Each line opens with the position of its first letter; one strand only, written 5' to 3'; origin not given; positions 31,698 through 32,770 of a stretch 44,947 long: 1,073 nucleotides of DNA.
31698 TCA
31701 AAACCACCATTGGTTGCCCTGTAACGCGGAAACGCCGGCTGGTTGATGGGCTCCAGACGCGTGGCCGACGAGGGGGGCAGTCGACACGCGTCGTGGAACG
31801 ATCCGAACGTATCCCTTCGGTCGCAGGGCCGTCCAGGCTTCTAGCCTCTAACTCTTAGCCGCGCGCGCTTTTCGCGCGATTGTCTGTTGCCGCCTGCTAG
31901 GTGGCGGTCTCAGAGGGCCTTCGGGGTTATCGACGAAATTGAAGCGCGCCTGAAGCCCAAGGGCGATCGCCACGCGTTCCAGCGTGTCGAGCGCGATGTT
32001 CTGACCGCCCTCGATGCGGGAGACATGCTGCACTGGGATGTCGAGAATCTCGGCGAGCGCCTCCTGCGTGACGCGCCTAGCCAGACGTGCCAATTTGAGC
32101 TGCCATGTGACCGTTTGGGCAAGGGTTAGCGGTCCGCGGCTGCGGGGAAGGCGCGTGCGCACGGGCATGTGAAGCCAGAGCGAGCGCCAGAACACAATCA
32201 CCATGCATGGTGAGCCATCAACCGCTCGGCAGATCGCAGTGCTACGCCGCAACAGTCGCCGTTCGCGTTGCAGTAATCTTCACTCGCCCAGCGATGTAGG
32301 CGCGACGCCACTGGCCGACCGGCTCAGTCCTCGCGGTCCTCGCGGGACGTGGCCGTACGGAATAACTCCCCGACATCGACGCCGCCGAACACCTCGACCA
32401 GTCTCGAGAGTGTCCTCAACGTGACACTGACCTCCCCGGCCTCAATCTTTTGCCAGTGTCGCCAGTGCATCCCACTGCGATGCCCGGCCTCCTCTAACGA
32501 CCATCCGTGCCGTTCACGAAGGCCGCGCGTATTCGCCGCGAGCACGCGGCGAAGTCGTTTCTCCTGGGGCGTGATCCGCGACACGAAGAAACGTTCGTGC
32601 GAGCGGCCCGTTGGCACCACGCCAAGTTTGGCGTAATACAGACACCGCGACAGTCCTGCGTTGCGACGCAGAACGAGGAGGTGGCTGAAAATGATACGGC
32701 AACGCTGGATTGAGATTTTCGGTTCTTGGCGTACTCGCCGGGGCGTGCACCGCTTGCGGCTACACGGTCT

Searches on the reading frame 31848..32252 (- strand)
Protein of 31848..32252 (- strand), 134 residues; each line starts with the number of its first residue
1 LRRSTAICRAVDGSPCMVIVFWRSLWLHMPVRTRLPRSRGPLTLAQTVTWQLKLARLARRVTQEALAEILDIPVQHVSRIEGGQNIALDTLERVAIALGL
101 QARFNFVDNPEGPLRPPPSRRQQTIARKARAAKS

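Call 83: search_protein_families(library=pfam, max_evalue=0.01, proteins=[window:31848-32252:-])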
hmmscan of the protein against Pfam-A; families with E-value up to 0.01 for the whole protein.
window:31848-32252:- (134 aa): 5 families
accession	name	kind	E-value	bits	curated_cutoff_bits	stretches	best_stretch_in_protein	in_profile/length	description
PF01381.28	HTH_3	-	5.4e-09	36.4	23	1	52-100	1-50/55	Helix-turn-helix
PF13560.12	HTH_31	-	1.3e-06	29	27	1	51-101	5-57/64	Helix-turn-helix domain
PF13443.12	HTH_26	-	0.00015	22.4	22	1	58-101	8-53/63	Cro/C1-type HTH DNA-binding domain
PF13413.12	HTH_25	-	0.0013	18.9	24.6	1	51-85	1-35/62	Helix-turn-helix domain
PF04545.22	Sigma70_r4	-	0.0061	16.5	24.1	0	59-81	19-41/50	Sigma-70, region 4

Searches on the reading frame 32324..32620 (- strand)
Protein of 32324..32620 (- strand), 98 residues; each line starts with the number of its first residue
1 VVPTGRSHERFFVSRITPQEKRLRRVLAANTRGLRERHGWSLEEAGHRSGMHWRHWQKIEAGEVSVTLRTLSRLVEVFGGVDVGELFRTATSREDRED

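Call 83: search_protein_families(library=pfam, max_evalue=0.01, proteins=[window:32324-32620:-])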
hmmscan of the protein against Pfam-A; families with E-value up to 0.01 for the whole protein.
window:32324-32620:- (98 aa): 2 families
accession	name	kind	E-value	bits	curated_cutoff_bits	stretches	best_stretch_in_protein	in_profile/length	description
PF13560.12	HTH_31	-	1.4e-08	35.3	27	1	31-79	6-55/64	Helix-turn-helix domain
PF01381.28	HTH_3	-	1.7e-06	28.4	23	1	34-86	4-55/55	Helix-turn-helix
